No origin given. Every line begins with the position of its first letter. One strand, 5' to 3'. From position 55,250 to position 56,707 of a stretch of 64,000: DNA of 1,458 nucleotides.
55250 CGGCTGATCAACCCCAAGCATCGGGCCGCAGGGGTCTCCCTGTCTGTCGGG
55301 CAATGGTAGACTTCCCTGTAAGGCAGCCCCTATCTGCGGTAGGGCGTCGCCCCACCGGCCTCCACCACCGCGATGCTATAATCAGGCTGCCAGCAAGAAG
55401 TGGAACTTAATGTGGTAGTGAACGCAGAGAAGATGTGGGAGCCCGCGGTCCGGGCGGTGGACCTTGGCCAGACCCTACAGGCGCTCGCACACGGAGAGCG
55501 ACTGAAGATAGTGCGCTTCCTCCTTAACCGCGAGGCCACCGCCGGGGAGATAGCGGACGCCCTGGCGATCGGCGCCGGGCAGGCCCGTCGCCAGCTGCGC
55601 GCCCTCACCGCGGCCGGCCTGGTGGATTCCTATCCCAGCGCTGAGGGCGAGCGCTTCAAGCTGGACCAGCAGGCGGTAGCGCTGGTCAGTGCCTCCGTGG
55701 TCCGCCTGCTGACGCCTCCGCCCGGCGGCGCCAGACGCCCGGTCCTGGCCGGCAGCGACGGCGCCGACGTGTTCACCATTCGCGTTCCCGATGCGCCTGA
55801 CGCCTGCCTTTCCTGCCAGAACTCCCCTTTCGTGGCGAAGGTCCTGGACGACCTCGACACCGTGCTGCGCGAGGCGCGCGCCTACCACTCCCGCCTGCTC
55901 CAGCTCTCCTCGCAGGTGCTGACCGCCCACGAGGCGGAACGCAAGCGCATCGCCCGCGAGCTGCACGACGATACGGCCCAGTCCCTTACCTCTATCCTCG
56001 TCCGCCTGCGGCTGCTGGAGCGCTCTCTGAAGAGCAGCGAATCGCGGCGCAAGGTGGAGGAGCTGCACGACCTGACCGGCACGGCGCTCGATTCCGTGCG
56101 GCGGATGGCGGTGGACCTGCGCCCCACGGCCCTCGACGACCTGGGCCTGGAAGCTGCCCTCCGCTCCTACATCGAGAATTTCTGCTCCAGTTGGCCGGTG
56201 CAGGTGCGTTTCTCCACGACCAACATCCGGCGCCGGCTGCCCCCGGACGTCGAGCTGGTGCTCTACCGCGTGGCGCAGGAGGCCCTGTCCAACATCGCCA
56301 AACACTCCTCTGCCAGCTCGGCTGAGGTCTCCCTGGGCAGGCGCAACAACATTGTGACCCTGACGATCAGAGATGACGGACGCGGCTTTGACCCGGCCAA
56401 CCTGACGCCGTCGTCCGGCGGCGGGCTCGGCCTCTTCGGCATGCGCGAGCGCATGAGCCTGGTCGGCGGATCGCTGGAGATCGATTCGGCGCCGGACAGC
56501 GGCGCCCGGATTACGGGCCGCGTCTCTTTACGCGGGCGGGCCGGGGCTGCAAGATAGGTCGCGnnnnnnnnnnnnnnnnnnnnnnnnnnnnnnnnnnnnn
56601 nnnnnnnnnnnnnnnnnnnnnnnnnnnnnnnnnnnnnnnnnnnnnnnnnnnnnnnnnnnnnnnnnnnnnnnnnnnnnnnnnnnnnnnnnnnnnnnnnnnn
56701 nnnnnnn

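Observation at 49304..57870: Accessory module linked to the Mo-enzymes: diiron protein, two CrtI-like flavoproteins, two SCP2 carriers, a dedicated two-component system and mobB. Candidate anaerobic lipid/isoprenoid hydroxylation-desaturation pathway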

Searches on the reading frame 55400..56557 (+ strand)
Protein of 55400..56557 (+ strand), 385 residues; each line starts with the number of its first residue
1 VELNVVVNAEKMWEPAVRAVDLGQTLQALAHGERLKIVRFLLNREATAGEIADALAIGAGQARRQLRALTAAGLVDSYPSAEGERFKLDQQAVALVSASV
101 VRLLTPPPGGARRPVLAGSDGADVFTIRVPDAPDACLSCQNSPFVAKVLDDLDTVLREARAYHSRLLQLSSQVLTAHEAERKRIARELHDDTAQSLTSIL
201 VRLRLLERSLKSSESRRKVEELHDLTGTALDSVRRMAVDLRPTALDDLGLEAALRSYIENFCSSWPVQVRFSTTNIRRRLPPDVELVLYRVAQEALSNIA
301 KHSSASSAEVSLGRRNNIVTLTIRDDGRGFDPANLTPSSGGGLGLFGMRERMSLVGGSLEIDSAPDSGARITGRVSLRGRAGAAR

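Call 3: search_protein_families(library=pfam, proteins=[window:55400-56557:+], max_evalue=0.01)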
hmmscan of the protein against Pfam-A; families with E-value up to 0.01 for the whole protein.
window:55400-56557:+ (385 aa): 8 families
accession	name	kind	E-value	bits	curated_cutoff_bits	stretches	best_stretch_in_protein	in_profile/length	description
PF07730.19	HisKA_3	-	2.5e-15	57.2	24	1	180-245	1-68/68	Histidine kinase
PF02518.31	HATPase_c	-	8.7e-15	55.6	26.4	1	285-376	3-108/111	Histidine kinase-, DNA gyrase B-, and HSP90-like ATPase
PF12840.13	HTH_20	-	7.7e-09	35.8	27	1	29-77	1-50/51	Helix-turn-helix domain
PF01022.26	HTH_5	-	4.3e-08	33.3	22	1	34-77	4-47/47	Bacterial regulatory protein, arsR family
PF13581.12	HATPase_c_2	-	1.2e-05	25.8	27.4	1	289-353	33-110/127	Histidine kinase-like ATPase domain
PF12802.13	MarR_2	-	0.00083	19.9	27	1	38-85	11-60/61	MarR family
PF04703.18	FaeA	-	0.0019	18.9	20.7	1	37-82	5-52/62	FaeA-like protein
PF08100.18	Dimerisation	-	0.0025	18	25.6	1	27-96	20-91/93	O-methyltransferase dimerisation domain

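Call 6: search_protein_families(library=ncbifam, proteins=[window:55400-56557:+], max_evalue=0.01)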
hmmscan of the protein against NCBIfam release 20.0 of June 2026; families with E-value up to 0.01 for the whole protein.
window:55400-56557:+ (385 aa): 15 families
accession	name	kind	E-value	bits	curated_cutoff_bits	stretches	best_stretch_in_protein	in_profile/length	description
NF052443.1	SensHisKinMctS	equivalog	1.1e-48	165.7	700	1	155-371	225-442/457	two-component system sensor histidine kinase MctS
NF008649.0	PRK11644.1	equivalog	7.8e-39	133.8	408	1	165-371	288-490/499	signal transduction histidine-protein kinase/phosphatase UhpB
NF052531.1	Strep_LiaS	equivalog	2.8e-26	92.6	450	1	178-376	130-326/328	envelope stress sensor histidine kinase LiaS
NF047786.1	his_kin_MadS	equivalog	2e-24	86.5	500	1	175-374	225-432/434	MadS family sensor histidine kinase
NF007896.0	PRK10600.1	equivalog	2.1e-22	79.5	578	1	179-370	389-578/598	nitrate/nitrite two-component system sensor histidine kinase NarX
NF008184.0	PRK10935.1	equivalog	8e-22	77.6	553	1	145-372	331-554/565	nitrate/nitrite two-component system sensor histidine kinase NarQ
NF047322.1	HK_morpho_MacS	equivalog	7e-16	58.4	300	1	157-372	161-363/367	MacS family sensor histidine kinase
NF033788.1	HTH_metalloreg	subfamily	8.6e-11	41.5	55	1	24-94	3-74/77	metalloregulator ArsR/SmtB family transcription factor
NF033789.1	repress_SdpR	subfamily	1e-05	25.4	100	1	26-77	2-53/79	autorepressor SdpR family transcription factor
NF040642.1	sulf_sens_BigR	equivalog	1.1e-05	25.4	155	1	17-95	5-84/95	sulfite-sensing transcriptional repressor BigR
TIGR02916.1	PEP_his_kin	equivalog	0.0001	21.1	300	1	287-372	583-675/679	XrtA/PEP-CTERM system histidine kinase PrsK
NF007898.0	PRK10604.1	equivalog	0.00028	20.2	478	1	187-371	214-417/433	two-component system sensor histidine kinase RstB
NF041413.1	ArsR_Rv2640c_fam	equivalog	0.00033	21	155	1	18-78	28-91/118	Rv2640c family ArsR-like transcriptional regulator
NF010411.0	PRK13837.1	equivalog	0.0024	16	647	1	316-371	605-669/828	two-component system VirA-like sensor kinase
NF007688.0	PRK10364.1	equivalog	0.0063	15.3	479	1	230-372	297-446/460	two-component system sensor histidine kinase ZraS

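Call 65: search_protein_families(library=ncbifam, proteins=[L031:13623-16394:+, L053:11052-13736:+, L051:9628-12375:-, L079:14148-16898:+, L068:3943-6783:+], max_evalue=1e-100)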
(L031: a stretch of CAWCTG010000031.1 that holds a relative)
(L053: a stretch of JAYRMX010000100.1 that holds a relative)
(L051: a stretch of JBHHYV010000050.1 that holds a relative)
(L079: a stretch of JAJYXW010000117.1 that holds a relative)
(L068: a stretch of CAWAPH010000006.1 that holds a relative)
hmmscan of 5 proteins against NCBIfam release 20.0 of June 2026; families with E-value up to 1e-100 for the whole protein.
L031:13623-16394:+ (924 aa): 2 families
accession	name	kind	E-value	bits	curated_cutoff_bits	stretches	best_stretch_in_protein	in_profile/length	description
TIGR03479.1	DMSO_red_II_alp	subfamily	4.9e-229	762.8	984.75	1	1-922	52-912/913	molybdopterin-dependent oxidoreductase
NF042978.1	EthbenzDh_ebdA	equivalog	8.7e-177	589.7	2000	1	1-919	72-971/977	ethylbenzene dehydrogenase subunit alpha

L053:11052-13736:+ (895 aa): 2 families
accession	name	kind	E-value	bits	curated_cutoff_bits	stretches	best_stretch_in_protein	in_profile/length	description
TIGR03479.1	DMSO_red_II_alp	subfamily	5.4e-268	891.8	984.75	1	2-895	41-894/913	molybdopterin-dependent oxidoreductase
NF042978.1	EthbenzDh_ebdA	equivalog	1.6e-183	612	2000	1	1-895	60-955/977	ethylbenzene dehydrogenase subunit alpha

L051:9628-12375:- (916 aa): 2 families
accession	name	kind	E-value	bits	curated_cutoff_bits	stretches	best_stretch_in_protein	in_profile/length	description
TIGR03479.1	DMSO_red_II_alp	subfamily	8.3e-247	821.6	984.75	1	3-914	43-913/913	molybdopterin-dependent oxidoreductase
NF042978.1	EthbenzDh_ebdA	equivalog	4e-209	696.8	2000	1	3-915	63-976/977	ethylbenzene dehydrogenase subunit alpha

L079:14148-16898:+ (917 aa): 2 families
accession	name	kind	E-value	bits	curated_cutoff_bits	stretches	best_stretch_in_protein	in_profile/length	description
TIGR03479.1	DMSO_red_II_alp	subfamily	5.8e-239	795.7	984.75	1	14-915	46-913/913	molybdopterin-dependent oxidoreductase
NF042978.1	EthbenzDh_ebdA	equivalog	3.9e-201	670.3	2000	1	9-915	61-975/977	ethylbenzene dehydrogenase subunit alpha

L068:3943-6783:+ (947 aa): 2 families
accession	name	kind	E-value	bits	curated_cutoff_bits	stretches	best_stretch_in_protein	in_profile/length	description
TIGR03479.1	DMSO_red_II_alp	subfamily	2.2e-239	797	984.75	1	3-946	1-893/913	molybdopterin-dependent oxidoreductase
NF042978.1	EthbenzDh_ebdA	equivalog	3.5e-137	458.6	2000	1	3-942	21-950/977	ethylbenzene dehydrogenase subunit alpha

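Call 75: search_protein_families(library=pfam, proteins=[L063:1846-3081:+, L017:18878-20101:-, L021:4453-6009:+, L084:4481-5332:-, L066:16433-16783:-, L041:1109-1933:-, L013:12386-13519:+, L061:1389-2213:+, L040:3681-4961:-, L058:15207-16853:-], max_evalue=0.00001)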
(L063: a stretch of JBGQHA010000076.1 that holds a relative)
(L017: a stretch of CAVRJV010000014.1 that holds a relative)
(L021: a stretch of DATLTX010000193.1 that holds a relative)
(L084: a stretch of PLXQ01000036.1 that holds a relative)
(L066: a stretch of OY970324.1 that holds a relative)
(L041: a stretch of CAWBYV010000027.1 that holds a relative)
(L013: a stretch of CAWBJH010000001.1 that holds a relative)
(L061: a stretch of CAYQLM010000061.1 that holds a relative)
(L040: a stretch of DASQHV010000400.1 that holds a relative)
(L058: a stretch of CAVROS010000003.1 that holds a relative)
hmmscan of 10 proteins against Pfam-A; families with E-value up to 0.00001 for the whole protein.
L063:1846-3081:+ (412 aa): 5 families
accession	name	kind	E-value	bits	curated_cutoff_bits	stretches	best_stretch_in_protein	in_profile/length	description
PF00441.29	Acyl-CoA_dh_1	-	2.1e-31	109.5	22.4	1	276-408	18-149/150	Acyl-CoA dehydrogenase, C-terminal domain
PF02770.24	Acyl-CoA_dh_M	-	2.6e-15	56.8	33.3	1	139-247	1-97/97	Acyl-CoA dehydrogenase, middle domain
PF08028.16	Acyl-CoA_dh_2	-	7.6e-13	49.4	22.7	1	279-389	6-125/134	Acyl-CoA dehydrogenase, C-terminal domain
PF02771.21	Acyl-CoA_dh_N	-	4.2e-10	40.4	22.9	1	12-118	1-101/113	Acyl-CoA dehydrogenase, N-terminal domain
PF22924.1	ACOX_C_alpha1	-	9.7e-06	25.9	27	0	304-409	47-169/169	Acyl-CoA oxidase, C-alpha1 domain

L017:18878-20101:- (408 aa): 6 families
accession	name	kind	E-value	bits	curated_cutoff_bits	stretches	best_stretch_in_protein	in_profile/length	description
PF22691.2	Thiolase_C_1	-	9e-39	132.9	28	1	276-398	17-138/144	Thiolase C-terminal domain-like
PF00108.29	Thiolase_N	-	2.9e-26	92.8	26.4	1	7-246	1-259/260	Thiolase, N-terminal domain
PF02803.24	Thiolase_C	-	1.3e-10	41.4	27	1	283-375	28-102/123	Thiolase, C-terminal domain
PF00109.32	ketoacyl-synt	-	4.9e-09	36.6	20.8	1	65-133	152-218/252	Beta-ketoacyl synthase, N-terminal domain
PF08545.16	ACP_syn_III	-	7e-07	29.5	24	0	83-121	1-39/80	3-Oxoacyl-[acyl-carrier-protein (ACP)] synthase III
PF02801.28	Ketoacyl-synt_C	-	3.6e-06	27.4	20.8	0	270-308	18-56/119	Beta-ketoacyl synthase, C-terminal domain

L021:4453-6009:+ (519 aa): 2 families
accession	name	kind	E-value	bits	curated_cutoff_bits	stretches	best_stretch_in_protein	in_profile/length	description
PF00501.34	AMP-binding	-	3.5e-63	214.1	29.9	1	13-360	2-378/384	AMP-binding enzyme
PF13193.12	AMP-binding_C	-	2.1e-14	54.6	24.5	1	417-490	1-74/76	AMP-binding enzyme C-terminal domain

L084:4481-5332:- (284 aa): 2 families
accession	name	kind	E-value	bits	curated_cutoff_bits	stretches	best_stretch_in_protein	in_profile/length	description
PF00378.25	ECH_1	-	2.2e-59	201.3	27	1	22-279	2-250/251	Enoyl-CoA hydratase/isomerase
PF16113.10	ECH_2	-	2.6e-30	106.5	27.2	1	27-271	2-239/335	Enoyl-CoA hydratase/isomerase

L066:16433-16783:- (117 aa): 0 families

L041:1109-1933:- (275 aa): 4 families
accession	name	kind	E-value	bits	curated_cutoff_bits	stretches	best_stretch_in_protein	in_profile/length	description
PF13561.12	adh_short_C2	-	1.3e-60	205.4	27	1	12-272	1-235/236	Enoyl-(Acyl carrier protein) reductase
PF00106.31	adh_short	-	1.1e-53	182.1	26.6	1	6-211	1-189/195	short chain dehydrogenase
PF23441.1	SDR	-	4.6e-09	36.5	27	1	76-272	68-255/258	SDR-like rossmann domain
PF08659.16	KR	-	1.9e-07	31.6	22.6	1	9-176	4-154/180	KR domain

L013:12386-13519:+ (378 aa): 3 families
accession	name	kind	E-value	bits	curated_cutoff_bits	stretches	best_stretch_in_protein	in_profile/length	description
PF03060.21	NMO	-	1.3e-44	153.4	28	1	11-359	2-327/331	Nitronate monooxygenase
PF01070.24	FMN_dh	-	9.5e-10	38.5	24.9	1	164-247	226-306/350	FMN-dependent dehydrogenase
PF00478.31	IMPDH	-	1.9e-07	30.9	25.6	0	205-258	198-251/345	IMP dehydrogenase / GMP reductase domain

L061:1389-2213:+ (275 aa): 1 family
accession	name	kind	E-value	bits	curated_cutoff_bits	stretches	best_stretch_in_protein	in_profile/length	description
PF00881.29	Nitroreductase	-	5.3e-17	63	23.5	1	8-192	2-167/167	Nitroreductase family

L040:3681-4961:- (427 aa): 1 family
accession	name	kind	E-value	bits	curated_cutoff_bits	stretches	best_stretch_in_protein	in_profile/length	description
PF07992.20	Pyr_redox_2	-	6.5e-13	49.2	26.1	1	8-121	2-121/291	Pyridine nucleotide-disulphide oxidoreductase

L058:15207-16853:- (549 aa): 1 family
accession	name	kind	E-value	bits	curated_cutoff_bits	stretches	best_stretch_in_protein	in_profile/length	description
PF00171.27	Aldedh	-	9.4e-171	568.8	23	1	96-545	7-461/461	Aldehyde dehydrogenase family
